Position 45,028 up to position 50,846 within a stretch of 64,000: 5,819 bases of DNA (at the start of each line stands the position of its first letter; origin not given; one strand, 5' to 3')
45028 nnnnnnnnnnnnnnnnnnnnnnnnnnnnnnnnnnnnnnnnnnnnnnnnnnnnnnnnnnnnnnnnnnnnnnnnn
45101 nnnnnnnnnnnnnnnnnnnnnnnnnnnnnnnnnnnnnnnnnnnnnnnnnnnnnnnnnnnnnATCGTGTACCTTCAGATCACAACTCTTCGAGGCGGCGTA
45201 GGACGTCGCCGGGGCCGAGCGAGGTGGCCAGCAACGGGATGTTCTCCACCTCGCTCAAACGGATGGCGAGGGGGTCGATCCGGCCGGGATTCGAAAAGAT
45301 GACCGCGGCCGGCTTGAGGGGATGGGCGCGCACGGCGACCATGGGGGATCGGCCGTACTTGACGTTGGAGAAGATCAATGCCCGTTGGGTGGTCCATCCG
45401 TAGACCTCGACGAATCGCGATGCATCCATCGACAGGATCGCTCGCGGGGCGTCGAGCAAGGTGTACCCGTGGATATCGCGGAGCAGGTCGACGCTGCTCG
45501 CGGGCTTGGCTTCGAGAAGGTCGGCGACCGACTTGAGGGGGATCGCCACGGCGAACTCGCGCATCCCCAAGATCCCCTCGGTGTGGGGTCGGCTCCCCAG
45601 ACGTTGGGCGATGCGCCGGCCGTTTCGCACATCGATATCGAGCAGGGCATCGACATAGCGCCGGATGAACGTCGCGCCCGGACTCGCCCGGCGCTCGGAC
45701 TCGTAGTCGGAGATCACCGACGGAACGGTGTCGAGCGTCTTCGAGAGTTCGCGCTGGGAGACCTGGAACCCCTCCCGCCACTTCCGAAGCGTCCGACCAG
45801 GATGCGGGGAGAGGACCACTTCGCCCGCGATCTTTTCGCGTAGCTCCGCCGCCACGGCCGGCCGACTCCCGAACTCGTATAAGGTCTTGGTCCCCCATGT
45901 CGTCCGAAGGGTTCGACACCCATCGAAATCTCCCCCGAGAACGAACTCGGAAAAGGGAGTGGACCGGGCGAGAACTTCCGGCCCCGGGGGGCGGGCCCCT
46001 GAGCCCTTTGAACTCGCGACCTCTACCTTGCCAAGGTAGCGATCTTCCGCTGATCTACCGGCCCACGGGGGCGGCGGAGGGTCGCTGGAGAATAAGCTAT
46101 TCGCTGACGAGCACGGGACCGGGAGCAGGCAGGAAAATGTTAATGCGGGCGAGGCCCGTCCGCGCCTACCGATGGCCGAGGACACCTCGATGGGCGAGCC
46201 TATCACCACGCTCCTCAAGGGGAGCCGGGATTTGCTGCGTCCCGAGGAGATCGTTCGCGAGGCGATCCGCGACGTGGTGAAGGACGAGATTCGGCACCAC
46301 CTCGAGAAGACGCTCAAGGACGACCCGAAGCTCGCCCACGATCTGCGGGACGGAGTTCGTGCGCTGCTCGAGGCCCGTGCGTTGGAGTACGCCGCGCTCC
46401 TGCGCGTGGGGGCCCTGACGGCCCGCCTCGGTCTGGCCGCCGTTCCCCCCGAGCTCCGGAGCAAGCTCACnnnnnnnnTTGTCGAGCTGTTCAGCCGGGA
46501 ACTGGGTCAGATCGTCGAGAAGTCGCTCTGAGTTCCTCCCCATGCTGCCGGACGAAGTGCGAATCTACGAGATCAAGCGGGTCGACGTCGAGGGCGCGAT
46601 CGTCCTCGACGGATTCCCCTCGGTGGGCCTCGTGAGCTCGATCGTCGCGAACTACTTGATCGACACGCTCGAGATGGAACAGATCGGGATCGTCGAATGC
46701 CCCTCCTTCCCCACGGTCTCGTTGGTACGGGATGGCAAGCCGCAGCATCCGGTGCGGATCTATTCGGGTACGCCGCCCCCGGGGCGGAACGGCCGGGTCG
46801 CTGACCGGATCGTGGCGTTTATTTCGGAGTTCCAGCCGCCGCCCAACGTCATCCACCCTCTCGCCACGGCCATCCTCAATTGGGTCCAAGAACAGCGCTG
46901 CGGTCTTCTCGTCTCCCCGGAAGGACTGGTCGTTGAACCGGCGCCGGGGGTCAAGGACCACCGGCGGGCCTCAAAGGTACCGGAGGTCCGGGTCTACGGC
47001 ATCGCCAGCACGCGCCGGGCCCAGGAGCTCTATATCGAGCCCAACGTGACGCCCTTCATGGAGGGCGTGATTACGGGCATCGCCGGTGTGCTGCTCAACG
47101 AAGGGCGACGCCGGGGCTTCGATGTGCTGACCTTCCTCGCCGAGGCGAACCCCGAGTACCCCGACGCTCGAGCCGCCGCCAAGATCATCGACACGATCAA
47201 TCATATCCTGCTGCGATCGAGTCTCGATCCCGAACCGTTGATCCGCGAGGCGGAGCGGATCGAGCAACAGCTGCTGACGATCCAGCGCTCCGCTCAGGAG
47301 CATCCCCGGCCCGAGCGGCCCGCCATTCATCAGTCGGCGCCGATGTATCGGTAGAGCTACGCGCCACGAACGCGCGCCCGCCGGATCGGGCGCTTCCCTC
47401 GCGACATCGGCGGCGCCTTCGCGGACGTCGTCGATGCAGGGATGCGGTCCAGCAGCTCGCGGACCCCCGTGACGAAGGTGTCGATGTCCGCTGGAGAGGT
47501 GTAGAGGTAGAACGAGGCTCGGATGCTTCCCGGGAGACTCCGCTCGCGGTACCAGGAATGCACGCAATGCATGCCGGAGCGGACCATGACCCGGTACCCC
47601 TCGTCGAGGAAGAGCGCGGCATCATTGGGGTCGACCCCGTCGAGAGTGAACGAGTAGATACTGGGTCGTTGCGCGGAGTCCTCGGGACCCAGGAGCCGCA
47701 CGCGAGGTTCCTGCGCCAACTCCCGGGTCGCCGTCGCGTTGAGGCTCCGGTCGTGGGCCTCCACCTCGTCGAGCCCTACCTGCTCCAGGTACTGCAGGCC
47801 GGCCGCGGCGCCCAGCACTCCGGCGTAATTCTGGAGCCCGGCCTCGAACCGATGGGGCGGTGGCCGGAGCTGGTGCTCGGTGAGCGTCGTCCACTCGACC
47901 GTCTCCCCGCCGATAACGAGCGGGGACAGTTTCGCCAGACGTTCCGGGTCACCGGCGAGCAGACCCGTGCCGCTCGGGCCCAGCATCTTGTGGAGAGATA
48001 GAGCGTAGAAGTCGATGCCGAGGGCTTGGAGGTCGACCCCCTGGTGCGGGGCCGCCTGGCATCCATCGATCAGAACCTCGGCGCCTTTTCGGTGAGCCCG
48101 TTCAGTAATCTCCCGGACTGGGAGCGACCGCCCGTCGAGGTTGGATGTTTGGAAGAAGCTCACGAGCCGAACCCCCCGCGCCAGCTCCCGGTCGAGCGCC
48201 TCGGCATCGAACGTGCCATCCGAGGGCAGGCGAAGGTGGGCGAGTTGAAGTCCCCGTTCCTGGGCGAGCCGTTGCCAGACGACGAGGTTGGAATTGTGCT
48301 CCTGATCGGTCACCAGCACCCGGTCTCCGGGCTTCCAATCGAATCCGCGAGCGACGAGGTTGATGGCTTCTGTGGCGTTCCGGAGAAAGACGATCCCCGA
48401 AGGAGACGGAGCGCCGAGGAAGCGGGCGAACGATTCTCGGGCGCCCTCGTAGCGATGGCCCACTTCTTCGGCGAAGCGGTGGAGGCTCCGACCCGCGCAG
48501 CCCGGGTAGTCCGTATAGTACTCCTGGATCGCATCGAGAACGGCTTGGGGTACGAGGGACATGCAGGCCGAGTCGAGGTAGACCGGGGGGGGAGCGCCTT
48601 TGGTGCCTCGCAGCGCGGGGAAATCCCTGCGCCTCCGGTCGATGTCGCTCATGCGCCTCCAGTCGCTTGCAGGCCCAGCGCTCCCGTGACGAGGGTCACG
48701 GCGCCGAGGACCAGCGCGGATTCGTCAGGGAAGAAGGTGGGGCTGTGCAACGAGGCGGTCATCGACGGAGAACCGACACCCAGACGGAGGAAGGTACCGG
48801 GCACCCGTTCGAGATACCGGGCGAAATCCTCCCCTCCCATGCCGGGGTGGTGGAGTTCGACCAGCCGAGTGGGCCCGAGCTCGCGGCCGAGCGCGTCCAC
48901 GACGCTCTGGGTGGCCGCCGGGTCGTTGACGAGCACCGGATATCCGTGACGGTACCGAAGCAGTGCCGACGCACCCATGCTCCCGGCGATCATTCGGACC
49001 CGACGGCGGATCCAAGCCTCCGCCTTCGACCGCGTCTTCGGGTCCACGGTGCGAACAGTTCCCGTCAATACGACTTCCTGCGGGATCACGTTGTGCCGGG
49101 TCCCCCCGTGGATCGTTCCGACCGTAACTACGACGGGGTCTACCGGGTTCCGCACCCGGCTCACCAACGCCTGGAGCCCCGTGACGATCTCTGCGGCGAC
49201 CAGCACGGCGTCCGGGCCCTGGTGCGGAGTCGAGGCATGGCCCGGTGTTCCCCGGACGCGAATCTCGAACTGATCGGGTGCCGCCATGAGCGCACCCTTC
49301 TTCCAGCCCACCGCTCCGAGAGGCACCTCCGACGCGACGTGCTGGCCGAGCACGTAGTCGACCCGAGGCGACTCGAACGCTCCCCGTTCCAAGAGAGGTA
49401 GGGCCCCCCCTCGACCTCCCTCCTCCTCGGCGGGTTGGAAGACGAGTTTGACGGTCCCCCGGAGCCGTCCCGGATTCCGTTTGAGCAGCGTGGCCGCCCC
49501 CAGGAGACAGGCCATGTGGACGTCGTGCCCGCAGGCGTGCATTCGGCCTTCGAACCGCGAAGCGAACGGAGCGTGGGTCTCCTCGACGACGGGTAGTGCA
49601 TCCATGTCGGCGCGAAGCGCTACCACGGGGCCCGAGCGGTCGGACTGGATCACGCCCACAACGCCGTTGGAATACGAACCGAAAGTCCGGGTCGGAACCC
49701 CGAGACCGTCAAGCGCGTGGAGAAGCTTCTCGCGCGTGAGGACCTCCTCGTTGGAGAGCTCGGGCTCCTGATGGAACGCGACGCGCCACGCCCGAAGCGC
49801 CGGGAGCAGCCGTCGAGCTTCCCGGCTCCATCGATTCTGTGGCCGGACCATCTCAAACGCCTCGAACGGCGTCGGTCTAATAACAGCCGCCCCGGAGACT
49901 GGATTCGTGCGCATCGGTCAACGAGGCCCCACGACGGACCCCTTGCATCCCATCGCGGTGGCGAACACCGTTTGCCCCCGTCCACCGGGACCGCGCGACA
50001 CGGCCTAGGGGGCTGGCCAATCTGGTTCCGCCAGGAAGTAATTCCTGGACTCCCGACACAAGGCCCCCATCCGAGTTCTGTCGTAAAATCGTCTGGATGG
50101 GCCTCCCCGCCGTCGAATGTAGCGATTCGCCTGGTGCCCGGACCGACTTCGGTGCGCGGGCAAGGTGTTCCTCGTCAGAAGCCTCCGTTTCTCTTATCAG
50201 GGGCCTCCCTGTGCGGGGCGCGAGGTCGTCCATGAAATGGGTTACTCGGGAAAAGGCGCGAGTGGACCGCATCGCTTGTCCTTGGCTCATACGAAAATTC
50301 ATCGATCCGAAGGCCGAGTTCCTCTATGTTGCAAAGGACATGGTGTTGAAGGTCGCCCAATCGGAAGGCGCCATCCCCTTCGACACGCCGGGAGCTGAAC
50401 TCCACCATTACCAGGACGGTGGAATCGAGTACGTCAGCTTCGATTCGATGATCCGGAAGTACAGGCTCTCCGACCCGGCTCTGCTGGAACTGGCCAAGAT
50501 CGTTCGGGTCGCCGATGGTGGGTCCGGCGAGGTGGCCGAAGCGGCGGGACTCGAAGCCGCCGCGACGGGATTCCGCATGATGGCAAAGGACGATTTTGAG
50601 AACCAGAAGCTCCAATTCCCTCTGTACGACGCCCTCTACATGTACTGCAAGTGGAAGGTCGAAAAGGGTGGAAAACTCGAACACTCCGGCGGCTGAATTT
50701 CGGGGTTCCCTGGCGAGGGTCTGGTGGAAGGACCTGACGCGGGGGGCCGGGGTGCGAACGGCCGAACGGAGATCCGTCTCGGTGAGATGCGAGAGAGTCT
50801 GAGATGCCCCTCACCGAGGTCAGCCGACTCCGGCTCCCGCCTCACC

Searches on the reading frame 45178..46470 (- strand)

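Call 6: search_protein_families(library=pfam, proteins=[window:45178-46470:-])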
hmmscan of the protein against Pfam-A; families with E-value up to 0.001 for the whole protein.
window:45178-46470:- (430 aa): 2 families
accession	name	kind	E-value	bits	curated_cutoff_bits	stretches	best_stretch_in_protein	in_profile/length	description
PF12844.13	HTH_19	-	2.1e-05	24.7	30.2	1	225-273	1-48/64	Helix-turn-helix domain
PF13560.12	HTH_31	-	0.00054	20.7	27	1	225-276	3-54/64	Helix-turn-helix domain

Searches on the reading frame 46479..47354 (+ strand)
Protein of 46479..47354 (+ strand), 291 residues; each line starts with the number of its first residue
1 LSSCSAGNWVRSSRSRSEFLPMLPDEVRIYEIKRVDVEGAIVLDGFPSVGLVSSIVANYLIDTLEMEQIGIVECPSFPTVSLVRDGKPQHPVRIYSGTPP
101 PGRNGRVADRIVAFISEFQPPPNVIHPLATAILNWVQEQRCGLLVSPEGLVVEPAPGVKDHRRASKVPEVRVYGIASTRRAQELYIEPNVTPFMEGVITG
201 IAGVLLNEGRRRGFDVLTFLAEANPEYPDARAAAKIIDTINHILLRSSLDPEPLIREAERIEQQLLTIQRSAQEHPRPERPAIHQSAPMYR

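Call 33: search_protein_families(library=pfam, proteins=[window:46479-47354:+])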
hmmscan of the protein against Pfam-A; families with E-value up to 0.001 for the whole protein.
window:46479-47354:+ (291 aa): 1 family
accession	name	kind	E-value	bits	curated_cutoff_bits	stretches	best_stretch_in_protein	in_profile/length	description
PF09754.15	PAC2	-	1.4e-38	133.3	25.8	1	43-265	2-211/215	PAC2 family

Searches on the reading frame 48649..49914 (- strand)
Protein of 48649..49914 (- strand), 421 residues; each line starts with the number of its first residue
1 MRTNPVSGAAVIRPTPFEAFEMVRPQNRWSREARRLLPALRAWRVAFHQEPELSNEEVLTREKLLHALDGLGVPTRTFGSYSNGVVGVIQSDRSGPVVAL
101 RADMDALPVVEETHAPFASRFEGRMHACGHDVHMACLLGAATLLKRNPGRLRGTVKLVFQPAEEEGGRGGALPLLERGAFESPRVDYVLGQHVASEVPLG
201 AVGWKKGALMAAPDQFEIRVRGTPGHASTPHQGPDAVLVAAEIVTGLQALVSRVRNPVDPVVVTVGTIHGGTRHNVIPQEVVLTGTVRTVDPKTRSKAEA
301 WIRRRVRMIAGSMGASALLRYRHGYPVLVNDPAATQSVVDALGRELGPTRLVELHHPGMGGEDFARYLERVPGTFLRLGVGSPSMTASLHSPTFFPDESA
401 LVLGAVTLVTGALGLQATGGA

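Call 6: search_protein_families(library=pfam, proteins=[window:48649-49914:-])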
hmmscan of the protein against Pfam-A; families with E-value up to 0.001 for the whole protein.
window:48649-49914:- (421 aa): 2 families
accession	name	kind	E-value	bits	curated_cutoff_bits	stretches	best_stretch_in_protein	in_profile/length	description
PF01546.33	Peptidase_M20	-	1.1e-39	137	24.6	1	99-408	1-200/206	Peptidase family M20/M25/M40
PF07687.19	M20_dimer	-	1.1e-15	57.9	21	1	216-307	9-100/107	Peptidase dimerisation domain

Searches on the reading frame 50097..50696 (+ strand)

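Call 6: search_protein_families(library=pfam, proteins=[window:50097-50696:+])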
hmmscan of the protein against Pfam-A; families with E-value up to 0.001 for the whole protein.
window:50097-50696:+ (199 aa): 1 family
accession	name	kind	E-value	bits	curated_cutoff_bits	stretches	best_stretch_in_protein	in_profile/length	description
PF09828.14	ChrB_C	-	2.4e-42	144.9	25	1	48-184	1-132/132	ChrB, C-terminal domain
